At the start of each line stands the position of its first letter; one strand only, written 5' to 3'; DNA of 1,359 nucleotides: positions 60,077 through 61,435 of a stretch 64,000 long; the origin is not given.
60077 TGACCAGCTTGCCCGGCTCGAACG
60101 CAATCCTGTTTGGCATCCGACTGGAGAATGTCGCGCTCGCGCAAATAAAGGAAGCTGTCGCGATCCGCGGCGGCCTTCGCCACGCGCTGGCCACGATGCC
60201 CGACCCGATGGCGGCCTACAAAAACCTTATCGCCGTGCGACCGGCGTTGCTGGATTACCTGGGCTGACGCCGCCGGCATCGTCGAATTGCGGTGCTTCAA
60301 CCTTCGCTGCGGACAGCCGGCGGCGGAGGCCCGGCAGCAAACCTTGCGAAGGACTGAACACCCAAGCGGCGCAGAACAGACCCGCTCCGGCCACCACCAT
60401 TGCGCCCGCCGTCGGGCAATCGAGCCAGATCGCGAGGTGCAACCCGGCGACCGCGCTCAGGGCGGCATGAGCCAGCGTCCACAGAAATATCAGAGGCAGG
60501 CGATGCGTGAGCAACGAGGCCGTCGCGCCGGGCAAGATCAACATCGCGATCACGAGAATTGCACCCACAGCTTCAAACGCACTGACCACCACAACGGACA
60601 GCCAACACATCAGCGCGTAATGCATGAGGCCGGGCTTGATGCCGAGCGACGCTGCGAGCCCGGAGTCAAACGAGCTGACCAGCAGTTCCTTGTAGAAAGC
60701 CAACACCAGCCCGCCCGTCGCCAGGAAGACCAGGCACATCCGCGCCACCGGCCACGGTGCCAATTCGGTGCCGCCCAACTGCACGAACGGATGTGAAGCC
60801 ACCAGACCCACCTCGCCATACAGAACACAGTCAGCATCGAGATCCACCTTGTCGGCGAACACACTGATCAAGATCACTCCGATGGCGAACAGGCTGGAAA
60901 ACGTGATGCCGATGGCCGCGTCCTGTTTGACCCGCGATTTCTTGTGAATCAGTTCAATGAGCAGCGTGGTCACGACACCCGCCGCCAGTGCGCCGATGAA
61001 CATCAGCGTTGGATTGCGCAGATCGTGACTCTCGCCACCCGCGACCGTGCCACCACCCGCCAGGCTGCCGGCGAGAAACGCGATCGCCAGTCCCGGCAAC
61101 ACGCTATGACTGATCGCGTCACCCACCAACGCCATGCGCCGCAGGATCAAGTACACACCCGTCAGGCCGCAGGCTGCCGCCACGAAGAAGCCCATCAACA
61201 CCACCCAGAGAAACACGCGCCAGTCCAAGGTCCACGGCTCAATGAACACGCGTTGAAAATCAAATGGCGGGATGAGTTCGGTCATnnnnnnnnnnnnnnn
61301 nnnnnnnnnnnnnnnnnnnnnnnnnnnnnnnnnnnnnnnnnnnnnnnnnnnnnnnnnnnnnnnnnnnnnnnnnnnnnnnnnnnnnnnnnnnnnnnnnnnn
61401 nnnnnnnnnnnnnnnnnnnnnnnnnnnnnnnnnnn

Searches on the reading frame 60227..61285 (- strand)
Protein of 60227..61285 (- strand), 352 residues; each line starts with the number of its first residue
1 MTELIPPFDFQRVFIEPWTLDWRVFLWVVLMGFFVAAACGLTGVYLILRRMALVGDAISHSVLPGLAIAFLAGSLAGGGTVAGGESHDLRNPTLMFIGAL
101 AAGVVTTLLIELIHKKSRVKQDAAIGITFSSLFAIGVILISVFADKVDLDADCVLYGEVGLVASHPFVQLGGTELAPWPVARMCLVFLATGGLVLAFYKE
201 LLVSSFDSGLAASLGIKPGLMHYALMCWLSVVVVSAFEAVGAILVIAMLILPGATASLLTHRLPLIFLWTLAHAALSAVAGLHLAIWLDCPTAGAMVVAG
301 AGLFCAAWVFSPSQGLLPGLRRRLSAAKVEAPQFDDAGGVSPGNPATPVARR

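Call 7: search_protein_families(library=pfam, proteins=[window:60227-61285:-])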
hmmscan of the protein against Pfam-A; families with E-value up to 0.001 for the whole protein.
window:60227-61285:- (352 aa): 2 families
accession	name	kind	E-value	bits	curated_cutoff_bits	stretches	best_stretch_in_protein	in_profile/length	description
PF00950.22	ABC-3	-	3.9e-50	171.2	20.1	1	24-310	4-257/258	ABC 3 transport family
PF01032.23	FecCD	-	0.00043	19.9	26.5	0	77-270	94-267/311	FecCD transport family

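Call 38: search_protein_families(library=ncbifam, proteins=[window:60227-61285:-], max_evalue=0.00001)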
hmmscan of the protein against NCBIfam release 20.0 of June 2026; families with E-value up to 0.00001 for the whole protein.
window:60227-61285:- (352 aa): 4 families
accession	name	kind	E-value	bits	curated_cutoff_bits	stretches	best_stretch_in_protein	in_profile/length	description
NF040927.1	ABC_perm_SloB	subfamily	3.7e-46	158.1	460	2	95-316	63-269/271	metal ABC transporter permease subunit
NF040871.1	AztB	equivalog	1.8e-40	139.3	280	1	28-299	15-252/254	zinc ABC transporter permease AztB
TIGR03770.1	anch_rpt_perm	equivalog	1.8e-31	109.9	296.8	2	96-311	69-270/270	anchored repeat-type ABC transporter permease subunit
NF007089.0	PRK09543.1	equivalog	7.9e-09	35.5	284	0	101-306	62-253/261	zinc ABC transporter permease subunit ZnuB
